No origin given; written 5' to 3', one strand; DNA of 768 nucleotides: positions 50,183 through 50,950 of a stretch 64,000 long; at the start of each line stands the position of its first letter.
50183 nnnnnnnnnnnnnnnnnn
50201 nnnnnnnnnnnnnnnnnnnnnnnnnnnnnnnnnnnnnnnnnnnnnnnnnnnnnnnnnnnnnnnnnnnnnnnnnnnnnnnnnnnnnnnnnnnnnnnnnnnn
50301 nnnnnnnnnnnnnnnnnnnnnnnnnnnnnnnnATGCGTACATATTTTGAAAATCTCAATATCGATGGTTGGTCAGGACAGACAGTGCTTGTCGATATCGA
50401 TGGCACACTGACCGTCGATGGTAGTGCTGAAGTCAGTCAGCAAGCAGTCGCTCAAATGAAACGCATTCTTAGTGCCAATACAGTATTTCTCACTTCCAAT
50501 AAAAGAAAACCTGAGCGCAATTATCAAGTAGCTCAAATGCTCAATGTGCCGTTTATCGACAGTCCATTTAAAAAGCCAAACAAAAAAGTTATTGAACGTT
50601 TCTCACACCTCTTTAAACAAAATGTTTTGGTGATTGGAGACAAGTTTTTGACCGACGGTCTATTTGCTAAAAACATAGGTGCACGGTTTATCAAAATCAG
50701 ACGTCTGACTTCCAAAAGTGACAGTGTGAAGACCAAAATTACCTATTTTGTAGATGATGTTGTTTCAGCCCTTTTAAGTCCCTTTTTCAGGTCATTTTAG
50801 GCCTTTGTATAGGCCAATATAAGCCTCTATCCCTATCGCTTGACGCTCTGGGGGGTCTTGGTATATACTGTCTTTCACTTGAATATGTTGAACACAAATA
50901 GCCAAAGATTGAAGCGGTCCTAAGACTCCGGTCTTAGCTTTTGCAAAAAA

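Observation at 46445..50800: Compact five-gene module for a lipid-linked pentose (DPA/DPR-like) glycosyl donor and its transfer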

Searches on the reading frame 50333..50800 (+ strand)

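Call 3: search_protein_families(library=pfam, proteins=[window:50333-50800:+], max_evalue=0.01)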
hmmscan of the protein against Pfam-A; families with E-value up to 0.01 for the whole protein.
window:50333-50800:+ (155 aa): 3 families
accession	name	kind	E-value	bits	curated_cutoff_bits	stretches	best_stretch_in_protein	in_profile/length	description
PF09419.16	PGP_phosphatase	-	3.2e-07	30.5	20.4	1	16-122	42-163/168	Mitochondrial PGP phosphatase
PF13242.12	Hydrolase_like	-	1.6e-06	28.4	22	1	80-144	3-73/75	HAD-hyrolase-like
PF00702.32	Hydrolase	-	0.00016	22.6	26.4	0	17-42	3-26/191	haloacid dehalogenase-like hydrolase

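Call 4: search_protein_families(library=ncbifam, proteins=[window:50333-50800:+], max_evalue=0.01)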
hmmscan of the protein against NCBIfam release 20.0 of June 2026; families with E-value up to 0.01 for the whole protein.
window:50333-50800:+ (155 aa): 9 families
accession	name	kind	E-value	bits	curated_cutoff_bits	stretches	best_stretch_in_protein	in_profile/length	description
TIGR01668.1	YqeG_hyp_ppase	hypoth_equivalog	5e-14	52.2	89.1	1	17-148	27-161/170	YqeG family HAD IIIA-type phosphatase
TIGR01662.1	HAD-SF-IIIA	subfamily_domain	2.5e-08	34.1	44.6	1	17-124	2-140/141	HAD-IIIA family hydrolase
TIGR01549.1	HAD-SF-IA-v1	subfamily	1.1e-06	29.1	23.3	1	51-116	79-149/149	HAD-IA family hydrolase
TIGR01460.1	HAD-SF-IIA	subfamily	0.00011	22.1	100.15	0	21-117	125-238/246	HAD-IIA family hydrolase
TIGR01484.1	HAD-SF-IIB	subfamily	0.0014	18.7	41.8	1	18-74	2-58/221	HAD-IIB family hydrolase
NF053752.1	TK1734_fam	exception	0.0021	17.3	475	0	81-124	186-230/260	2-phosphoglycolate phosphatase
TIGR01656.1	Histidinol-ppas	subfamily_domain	0.0039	17.1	84.15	0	78-119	99-142/149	histidinol-phosphate phosphatase domain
TIGR02253.1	CTE7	subfamily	0.0042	16.9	169.75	0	77-143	146-217/221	TIGR02253 family HAD-type hydrolase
TIGR02254.1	YjjG_YfnB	equivalog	0.0053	16.2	159.9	0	75-122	144-196/223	YjjG family noncanonical pyrimidine nucleotidase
